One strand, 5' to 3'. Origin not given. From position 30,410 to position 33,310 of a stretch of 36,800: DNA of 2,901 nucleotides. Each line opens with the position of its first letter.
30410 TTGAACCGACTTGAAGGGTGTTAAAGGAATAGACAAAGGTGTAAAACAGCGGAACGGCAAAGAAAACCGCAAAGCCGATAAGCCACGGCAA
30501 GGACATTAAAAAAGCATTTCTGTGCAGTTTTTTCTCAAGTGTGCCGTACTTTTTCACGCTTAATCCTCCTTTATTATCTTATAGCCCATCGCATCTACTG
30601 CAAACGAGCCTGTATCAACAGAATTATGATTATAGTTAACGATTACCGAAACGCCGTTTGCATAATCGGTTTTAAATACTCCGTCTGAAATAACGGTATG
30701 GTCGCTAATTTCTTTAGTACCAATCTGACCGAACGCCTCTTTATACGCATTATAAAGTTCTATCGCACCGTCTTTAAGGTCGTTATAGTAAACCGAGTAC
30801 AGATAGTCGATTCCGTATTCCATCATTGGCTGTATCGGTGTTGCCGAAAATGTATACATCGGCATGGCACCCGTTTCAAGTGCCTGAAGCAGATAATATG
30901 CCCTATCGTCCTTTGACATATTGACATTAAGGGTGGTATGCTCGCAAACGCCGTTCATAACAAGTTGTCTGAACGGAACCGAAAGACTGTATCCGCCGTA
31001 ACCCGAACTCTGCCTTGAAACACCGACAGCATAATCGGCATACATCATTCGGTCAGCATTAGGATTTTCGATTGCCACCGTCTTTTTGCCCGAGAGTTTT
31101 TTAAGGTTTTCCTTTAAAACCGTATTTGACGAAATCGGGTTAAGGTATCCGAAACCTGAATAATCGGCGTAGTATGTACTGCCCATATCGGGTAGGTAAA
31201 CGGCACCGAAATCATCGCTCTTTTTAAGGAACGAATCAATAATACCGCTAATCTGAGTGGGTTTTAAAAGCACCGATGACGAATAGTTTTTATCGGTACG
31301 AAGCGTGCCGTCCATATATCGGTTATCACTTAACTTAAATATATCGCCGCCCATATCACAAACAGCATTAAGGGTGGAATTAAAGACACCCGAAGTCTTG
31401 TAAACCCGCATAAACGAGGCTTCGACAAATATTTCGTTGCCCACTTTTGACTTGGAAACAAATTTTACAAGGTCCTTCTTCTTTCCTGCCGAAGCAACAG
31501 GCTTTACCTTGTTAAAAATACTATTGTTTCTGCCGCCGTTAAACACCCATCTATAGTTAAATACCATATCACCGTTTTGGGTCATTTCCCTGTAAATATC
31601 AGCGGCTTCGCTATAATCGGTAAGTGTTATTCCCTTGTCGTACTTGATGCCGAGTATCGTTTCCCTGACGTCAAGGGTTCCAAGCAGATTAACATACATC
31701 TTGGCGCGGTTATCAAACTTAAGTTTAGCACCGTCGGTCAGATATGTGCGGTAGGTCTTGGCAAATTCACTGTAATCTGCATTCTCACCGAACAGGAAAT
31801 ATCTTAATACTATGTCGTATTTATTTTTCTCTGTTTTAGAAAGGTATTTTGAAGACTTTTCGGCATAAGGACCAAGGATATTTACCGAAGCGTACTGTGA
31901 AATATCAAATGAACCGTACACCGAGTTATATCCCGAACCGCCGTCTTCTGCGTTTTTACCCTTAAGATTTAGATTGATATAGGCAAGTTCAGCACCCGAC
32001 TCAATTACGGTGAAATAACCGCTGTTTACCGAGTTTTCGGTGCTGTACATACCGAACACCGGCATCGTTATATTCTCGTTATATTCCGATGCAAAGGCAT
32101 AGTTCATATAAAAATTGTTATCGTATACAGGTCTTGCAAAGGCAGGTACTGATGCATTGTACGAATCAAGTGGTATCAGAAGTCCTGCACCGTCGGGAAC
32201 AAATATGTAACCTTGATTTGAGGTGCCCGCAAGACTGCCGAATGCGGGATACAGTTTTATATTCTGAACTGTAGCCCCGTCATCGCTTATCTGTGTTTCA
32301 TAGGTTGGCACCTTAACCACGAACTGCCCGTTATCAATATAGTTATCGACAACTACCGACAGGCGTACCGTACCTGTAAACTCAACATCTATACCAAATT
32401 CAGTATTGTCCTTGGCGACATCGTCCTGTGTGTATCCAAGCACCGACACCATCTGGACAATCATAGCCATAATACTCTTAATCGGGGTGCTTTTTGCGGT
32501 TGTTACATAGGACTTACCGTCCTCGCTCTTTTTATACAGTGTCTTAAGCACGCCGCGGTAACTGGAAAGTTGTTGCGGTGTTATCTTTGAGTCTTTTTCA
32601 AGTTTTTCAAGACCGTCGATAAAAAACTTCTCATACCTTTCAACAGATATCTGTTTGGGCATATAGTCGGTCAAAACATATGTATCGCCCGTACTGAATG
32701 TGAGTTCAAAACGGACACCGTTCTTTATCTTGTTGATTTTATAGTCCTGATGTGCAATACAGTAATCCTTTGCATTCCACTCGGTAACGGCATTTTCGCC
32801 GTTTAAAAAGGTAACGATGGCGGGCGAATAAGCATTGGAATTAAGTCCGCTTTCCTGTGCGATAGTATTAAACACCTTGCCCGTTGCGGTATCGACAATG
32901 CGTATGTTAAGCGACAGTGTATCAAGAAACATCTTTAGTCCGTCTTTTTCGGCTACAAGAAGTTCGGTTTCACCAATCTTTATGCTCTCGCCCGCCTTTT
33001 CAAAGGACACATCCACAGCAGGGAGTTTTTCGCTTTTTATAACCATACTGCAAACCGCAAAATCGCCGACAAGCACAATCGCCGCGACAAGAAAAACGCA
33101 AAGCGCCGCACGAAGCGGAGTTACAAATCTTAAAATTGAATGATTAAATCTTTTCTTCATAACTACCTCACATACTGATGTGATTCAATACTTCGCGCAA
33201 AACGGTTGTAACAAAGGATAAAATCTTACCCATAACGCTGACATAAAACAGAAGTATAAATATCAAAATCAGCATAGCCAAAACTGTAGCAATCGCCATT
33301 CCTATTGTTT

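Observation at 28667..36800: Uncharacterised NHL-propeller / Yip1 / DUF5696-like membrane trio sandwiched between two ABC sugar-permease pairs with no binding protein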

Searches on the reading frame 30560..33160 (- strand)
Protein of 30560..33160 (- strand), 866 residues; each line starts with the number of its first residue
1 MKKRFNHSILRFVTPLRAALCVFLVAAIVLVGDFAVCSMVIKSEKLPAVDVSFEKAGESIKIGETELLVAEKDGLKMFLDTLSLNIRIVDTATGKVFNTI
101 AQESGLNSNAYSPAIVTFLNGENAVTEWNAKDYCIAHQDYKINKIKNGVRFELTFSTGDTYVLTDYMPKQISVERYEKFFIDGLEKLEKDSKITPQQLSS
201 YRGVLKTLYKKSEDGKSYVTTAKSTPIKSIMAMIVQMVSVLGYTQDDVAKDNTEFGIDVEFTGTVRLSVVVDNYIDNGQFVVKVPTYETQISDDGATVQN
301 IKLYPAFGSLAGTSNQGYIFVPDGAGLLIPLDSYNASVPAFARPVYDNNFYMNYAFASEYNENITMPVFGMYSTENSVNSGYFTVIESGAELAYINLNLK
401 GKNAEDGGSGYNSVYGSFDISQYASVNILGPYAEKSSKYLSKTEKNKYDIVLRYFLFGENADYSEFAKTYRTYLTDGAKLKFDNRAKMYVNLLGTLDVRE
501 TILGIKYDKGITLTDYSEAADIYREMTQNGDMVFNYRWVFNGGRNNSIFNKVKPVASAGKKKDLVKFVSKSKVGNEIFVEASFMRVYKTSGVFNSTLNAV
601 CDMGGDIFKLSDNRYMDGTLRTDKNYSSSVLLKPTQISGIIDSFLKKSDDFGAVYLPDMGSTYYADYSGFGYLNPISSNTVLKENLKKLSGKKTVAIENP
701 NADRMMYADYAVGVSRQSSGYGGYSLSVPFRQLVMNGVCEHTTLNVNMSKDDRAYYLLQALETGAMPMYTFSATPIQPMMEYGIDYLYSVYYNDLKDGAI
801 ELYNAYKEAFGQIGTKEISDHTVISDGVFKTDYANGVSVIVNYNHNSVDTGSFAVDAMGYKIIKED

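Call 3: search_protein_families(library=pfam, proteins=[window:30560-33160:-], max_evalue=0.01)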
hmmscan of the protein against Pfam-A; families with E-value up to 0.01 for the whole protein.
window:30560-33160:- (866 aa): 1 family
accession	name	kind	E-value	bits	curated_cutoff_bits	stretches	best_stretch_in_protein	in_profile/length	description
PF18952.6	DUF5696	-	9.3e-115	384.9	25.6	1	246-860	2-612/612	Family of unknown function (DUF5696)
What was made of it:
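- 30560..33160 (-): DUF5696: N-terminally TM-anchored extracytoplasmic protein with a GH129/GH101-like fold (N-terminal beta-sandwich, TIM barrel, C-terminal beta domain). PF18952 E 9e-115 (call 3).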

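Call 4: search_protein_families(library=ncbifam, proteins=[window:30560-33160:-], max_evalue=0.01)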
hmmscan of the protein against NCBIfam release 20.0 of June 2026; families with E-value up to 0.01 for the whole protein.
window:30560-33160:- (866 aa): 0 families

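Call 9: find_homologous_proteins(query=window:30560-33160:-, max_evalue=0.00001)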
Query window:30560-33160:- (866 aa): 47 proteins with E <= 0.00001 among 8000 candidates.
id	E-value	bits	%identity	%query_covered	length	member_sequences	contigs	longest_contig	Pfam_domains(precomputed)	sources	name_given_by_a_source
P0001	0.0e+0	1801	91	100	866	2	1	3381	PF18952.7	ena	-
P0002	0.0e+0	1453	73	100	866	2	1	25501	PF18952.7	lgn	-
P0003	1.2e-265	902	49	100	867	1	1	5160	PF18952.7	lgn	-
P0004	5.6e-259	880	47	99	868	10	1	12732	PF18952.7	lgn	-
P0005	1.0e-207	710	41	99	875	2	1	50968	PF18952.7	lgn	-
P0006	1.1e-171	591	36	95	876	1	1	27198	PF18952.7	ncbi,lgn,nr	ncbi:MAG: hypothetical protein HPY74_11020 [Firmicutes bacterium]|nr:hypothetical protein [Bacillota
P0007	1.8e-169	584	36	97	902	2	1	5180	PF18952.7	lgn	-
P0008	2.3e-159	550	37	95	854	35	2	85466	PF18952.7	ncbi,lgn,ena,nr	ncbi:MAG: hypothetical protein KIC92_06235 [Clostridiales bacterium]|nr:hypothetical protein [Clostr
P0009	3.4e-156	540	36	96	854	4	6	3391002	PF18952.7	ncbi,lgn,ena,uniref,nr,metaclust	ncbi:DUF5696 domain-containing protein [Niameybacter massiliensis]|uniref:DUF5696 domain-containing 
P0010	3.6e-149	517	35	97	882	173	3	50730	PF18952.7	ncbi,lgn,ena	-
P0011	3.2e-148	513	32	98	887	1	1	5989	PF18952.7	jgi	jgi:hypothetical protein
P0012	6.0e-148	513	33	95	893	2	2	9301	PF18952.7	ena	-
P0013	1.7e-147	511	35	97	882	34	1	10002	PF18952.7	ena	-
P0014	1.7e-147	511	35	99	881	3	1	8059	PF18952.7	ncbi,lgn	-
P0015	2.1e-146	507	34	99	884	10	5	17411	PF18952.7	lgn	-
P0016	5.9e-146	506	33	100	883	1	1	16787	PF18952.7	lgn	-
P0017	3.1e-143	497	32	95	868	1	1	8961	PF18952.7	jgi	-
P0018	4.6e-143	496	32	97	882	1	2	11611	PF18952.7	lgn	-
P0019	4.7e-143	496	34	56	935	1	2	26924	PF18952.7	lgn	-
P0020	6.4e-143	496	33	100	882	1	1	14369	PF18952.7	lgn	-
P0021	1.7e-131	458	33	56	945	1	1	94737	PF18952.7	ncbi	-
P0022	5.9e-130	453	32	100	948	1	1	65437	PF18952.7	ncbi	ncbi:MAG: DUF5696 domain-containing protein [Clostridia bacterium]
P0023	6.9e-130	453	32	92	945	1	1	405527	PF18952.7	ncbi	-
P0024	5.1e-129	450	32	96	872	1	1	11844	PF18952.7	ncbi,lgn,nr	ncbi:hypothetical protein FACS189461_2230 [Spirochaetia bacterium]|nr:hypothetical protein FACS18946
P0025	1.1e-124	436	31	94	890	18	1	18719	PF18952.7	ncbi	-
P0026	8.5e-121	423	30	97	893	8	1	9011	PF18952.7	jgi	jgi:hypothetical protein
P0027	1.0e-119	419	30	92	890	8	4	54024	PF18952.7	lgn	-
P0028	1.6e-94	336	28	97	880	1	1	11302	PF18952.7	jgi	jgi:hypothetical protein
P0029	6.4e-76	274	27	98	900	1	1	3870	PF18952.7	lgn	-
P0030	1.1e-46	178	27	92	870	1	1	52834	PF18952.7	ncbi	-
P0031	1.5e-45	174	22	92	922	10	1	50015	PF18952.7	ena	-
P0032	9.2e-39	151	25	92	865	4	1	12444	PF18952.7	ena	-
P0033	3.6e-37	146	28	65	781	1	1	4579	PF18952.7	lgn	-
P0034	4.1e-30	123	23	92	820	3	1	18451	PF18952.7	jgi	jgi:hypothetical protein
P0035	1.4e-27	114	24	86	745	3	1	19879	PF18952.7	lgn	-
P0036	1.5e-26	111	23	87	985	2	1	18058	PF18952.7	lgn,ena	-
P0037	3.1e-26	110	24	92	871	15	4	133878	PF18952.7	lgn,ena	-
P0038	1.1e-20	92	23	95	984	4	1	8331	PF18952.7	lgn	-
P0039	5.6e-19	86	25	90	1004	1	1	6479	PF18952.7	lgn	-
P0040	6.9e-19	86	23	87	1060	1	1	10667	PF18952.7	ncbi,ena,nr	ncbi:MAG: hypothetical protein IJN48_01530 [Clostridia bacterium]|nr:hypothetical protein [Clostridi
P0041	1.3e-17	81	23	87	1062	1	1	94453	PF18952.7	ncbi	-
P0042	1.0e-16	78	21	88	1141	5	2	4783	PF18952.7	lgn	-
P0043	1.2e-16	78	22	86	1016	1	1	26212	PF18952.7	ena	-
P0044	5.5e-15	73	26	65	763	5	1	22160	PF18952.7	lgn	-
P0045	5.6e-15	73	24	68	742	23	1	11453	PF18952.7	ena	-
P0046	4.4e-14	70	24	65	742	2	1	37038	PF18952.7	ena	-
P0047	1.7e-6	45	25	26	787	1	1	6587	PF18952.7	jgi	jgi:hypothetical protein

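Call 10: find_encoding_contigs(protein=P0002, flank=10000, max_places=3)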
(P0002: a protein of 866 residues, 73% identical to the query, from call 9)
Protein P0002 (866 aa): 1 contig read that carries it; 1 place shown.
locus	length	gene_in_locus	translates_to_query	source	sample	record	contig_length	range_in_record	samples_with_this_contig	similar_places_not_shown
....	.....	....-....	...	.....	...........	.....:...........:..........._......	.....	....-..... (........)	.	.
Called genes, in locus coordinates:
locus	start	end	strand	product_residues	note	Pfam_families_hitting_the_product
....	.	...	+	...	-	?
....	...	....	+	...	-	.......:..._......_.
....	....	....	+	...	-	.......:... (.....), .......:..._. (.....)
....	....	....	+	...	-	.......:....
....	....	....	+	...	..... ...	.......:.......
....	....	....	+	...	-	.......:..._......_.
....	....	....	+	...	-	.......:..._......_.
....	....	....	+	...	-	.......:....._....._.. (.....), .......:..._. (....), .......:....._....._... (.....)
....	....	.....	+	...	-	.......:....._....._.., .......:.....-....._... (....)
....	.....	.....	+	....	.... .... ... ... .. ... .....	-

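Call 11: find_encoding_contigs(protein=P0005, flank=10000, max_places=3)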
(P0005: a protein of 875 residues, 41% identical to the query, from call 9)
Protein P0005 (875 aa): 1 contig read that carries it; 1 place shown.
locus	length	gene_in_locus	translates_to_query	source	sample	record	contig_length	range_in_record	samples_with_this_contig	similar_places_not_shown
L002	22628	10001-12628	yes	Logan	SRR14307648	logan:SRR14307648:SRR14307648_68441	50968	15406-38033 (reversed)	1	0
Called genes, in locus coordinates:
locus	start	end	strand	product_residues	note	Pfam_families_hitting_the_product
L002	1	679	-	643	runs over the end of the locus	PF00392:GntR, PF00532:Peripla_BP_1, PF13407:Peripla_BP_4 (weak), PF13377:Peripla_BP_3, PF04616:Glyco_hydro_43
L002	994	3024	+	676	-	PF16403:Bact_surface_Ig-like (faint)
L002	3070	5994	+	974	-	PF01547:SBP_bac_1, PF13416:SBP_bac_8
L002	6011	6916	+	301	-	-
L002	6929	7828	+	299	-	PF00528:BPD_transp_1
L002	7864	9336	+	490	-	-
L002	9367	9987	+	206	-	PF04893:Yip1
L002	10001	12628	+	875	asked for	PF18952:DUF5696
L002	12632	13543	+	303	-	PF00528:BPD_transp_1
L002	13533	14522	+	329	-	PF00528:BPD_transp_1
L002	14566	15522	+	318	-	PF04616:Glyco_hydro_43 (faint)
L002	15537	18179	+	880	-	PF04616:Glyco_hydro_43, PF18099:CBM_35_2 (faint), PF06439:3keto-disac_hyd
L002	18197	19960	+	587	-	-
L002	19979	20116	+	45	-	-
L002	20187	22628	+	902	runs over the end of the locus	-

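Call 12: find_encoding_contigs(protein=P0009, flank=10000, max_places=3)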
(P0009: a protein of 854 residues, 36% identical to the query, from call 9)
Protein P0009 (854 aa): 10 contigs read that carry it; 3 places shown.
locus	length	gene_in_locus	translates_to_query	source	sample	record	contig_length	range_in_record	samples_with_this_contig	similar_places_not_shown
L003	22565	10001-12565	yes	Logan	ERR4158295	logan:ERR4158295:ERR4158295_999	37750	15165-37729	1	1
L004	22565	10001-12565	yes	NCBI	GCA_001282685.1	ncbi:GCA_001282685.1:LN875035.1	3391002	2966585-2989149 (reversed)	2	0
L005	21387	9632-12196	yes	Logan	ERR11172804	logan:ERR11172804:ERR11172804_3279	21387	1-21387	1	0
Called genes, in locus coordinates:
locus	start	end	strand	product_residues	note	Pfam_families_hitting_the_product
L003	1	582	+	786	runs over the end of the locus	PF13287:Fn3_assoc, PF13290:CHB_HEX_C_1, PF00754:F5_F8_type_C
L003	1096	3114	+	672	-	-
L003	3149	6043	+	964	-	PF01547:SBP_bac_1, PF13416:SBP_bac_8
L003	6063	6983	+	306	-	PF00528:BPD_transp_1 (faint)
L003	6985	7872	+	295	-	PF00528:BPD_transp_1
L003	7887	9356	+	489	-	PF01436:NHL (faint)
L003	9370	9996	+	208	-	PF04893:Yip1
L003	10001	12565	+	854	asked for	PF18952:DUF5696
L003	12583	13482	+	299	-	-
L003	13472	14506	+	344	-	PF00528:BPD_transp_1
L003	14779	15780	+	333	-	PF00356:LacI, PF00532:Peripla_BP_1, PF13407:Peripla_BP_4 (weak), PF13377:Peripla_BP_3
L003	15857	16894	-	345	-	PF01263:Aldose_epim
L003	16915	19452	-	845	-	PF02838:Glyco_hydro_20b, PF07555:NAGidase, PF21774:NagJ_C, PF00754:F5_F8_type_C, PF22633:F5_F8_type_C_2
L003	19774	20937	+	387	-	PF10509:GalKase_gal_bdg, PF00288:GHMP_kinases_N, PF08544:GHMP_kinases_C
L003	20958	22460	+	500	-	PF01087:GalP_UDP_transf, PF02744:GalP_UDP_tr_C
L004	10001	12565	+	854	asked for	PF18952:DUF5696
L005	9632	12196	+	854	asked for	PF18952:DUF5696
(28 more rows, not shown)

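Call 16: find_related_loci(query=A1, collection=genome_contigs, flank=10000)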
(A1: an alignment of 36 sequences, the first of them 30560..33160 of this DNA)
Query A1 (866 aa) in genome_contigs; peptide patterns used: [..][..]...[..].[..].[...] (x = any residue, [..] = any of these).
599 stretches matched a pattern (row limit reached: there are more); 579 encode a relative of the query (tblastn E <= 1e-3); the best 80 are kept; 80 distinct loci.
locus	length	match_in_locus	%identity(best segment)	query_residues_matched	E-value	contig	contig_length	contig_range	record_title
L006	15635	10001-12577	35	1-862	4e-177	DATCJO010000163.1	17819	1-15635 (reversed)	MAG TPA_asm: Tissierellaceae bacterium isolate SMAG_U7072 k141_506529, whole genome shotgun sequence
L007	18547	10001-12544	35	18-863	5e-172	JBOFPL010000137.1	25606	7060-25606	MAG: Cellulosilyticaceae bacterium isolate WFFMC_MAG_237 k139_730173_flag=0_multi=9.3979_len=25606, whole genome shotgun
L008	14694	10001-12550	36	17-863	4e-164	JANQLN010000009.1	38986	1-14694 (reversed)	MAG: Clostridia bacterium isolate PL25a_bin.60 k99_5015820, whole genome shotgun sequence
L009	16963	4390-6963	34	11-865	3e-159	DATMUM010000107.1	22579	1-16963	MAG TPA_asm: Mobilitalea sp. isolate SMAG_U13040 k141_102687, whole genome shotgun sequence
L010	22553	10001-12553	34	7-864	5e-158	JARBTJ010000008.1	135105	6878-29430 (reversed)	MAG: Herbinix sp. isolate L_E1_T20_C_bin.116 scaffold_308, whole genome shotgun sequence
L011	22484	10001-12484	35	41-862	6e-156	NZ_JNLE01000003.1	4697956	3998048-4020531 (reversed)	Clostridium sp. KNHs205 BR73DRAFT_scf7180000000014_quiver.3_C, whole genome shotgun sequence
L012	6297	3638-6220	35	3-862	7e-154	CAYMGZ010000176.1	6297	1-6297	MAG TPA_asm: uncultured Lachnospiraceae bacterium isolate SRP287540_co1_107 genome assembly, contig: NODE_13537_length_6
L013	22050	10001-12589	34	1-862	6e-152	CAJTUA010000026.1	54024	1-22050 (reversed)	MAG TPA_asm: uncultured Lachnospiraceae bacterium isolate MGBC105279 genome assembly, contig: MGBC105279.26, whole genom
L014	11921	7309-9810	33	39-865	3e-151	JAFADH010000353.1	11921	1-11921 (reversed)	MAG: Bacillota bacterium isolate OH_SBB_71 k127_623983, whole genome shotgun sequence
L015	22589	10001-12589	34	1-862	4e-145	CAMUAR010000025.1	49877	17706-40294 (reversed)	MAG TPA_asm: uncultured Lachnospiraceae bacterium isolate SRR14038237_bin.83_metawrap_v1.3_MAG genome assembly, contig:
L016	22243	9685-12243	33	3-864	2e-142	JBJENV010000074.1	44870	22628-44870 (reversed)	MAG: Lachnospiraceae bacterium isolate PUUB17_bin.027 NODE_653_length_44870_cov_8.691934, whole genome shotgun sequence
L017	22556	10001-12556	33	20-864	2e-141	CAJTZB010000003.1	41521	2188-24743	MAG TPA_asm: uncultured Lachnospiraceae bacterium isolate MGBC123224 genome assembly, contig: MGBC123224.3, whole genome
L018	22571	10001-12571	34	7-864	2e-152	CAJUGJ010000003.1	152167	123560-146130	MAG TPA_asm: uncultured Lachnospiraceae bacterium isolate MGBC140009 genome assembly, contig: MGBC140009.3, whole genome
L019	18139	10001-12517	32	16-848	7e-131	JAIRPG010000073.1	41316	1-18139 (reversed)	MAG: Treponema sp. isolate Cf509_bin30 k119_1781657, whole genome shotgun sequence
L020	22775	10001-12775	31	1-866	2e-128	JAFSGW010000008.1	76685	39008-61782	MAG: Clostridia bacterium isolate RGIG3131 Goat_Rectum.Co__c139354, whole genome shotgun sequence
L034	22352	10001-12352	26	68-862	2e-67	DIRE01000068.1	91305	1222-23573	MAG TPA_asm: Clostridiaceae bacterium UBA5444 UBA5444_contig_2416, whole genome shotgun sequence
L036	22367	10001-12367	26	68-862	2e-65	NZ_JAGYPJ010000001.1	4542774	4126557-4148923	Lederbergia citrisecunda strain FJAT-49732 Scaffold1, whole genome shotgun sequence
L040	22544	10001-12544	25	11-865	2e-63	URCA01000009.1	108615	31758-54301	uncultured Ruminococcaceae bacterium isolate UMGS856 genome assembly, contig: NODE_53_length_108615_cov_9.160814, whole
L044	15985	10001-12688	28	70-864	5e-62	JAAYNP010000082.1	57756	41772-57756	MAG: Bacillota bacterium isolate AS21ysBPME_219 151101_AS21, whole genome shotgun sequence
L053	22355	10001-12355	25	69-860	2e-59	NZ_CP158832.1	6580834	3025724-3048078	Paenibacillus amylolyticus strain PAE5 chromosome, complete genome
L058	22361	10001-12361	26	68-866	9e-59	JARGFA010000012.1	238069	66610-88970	MAG: Treponema sp. isolate A13_2001-3 k141_209197, whole genome shotgun sequence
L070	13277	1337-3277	26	235-864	2e-57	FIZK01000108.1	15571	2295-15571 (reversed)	uncultured Clostridia bacterium genome assembly, contig: 7698, whole genome shotgun sequence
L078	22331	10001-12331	25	69-862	9e-56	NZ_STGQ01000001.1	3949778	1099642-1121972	Paenibacillus dokdonensis strain YH-JAE5 JAE5_1, whole genome shotgun sequence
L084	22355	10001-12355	25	56-860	4e-55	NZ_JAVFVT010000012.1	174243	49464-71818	Paenibacillus sp. LHD-117 LHD.117_ctg012, whole genome shotgun sequence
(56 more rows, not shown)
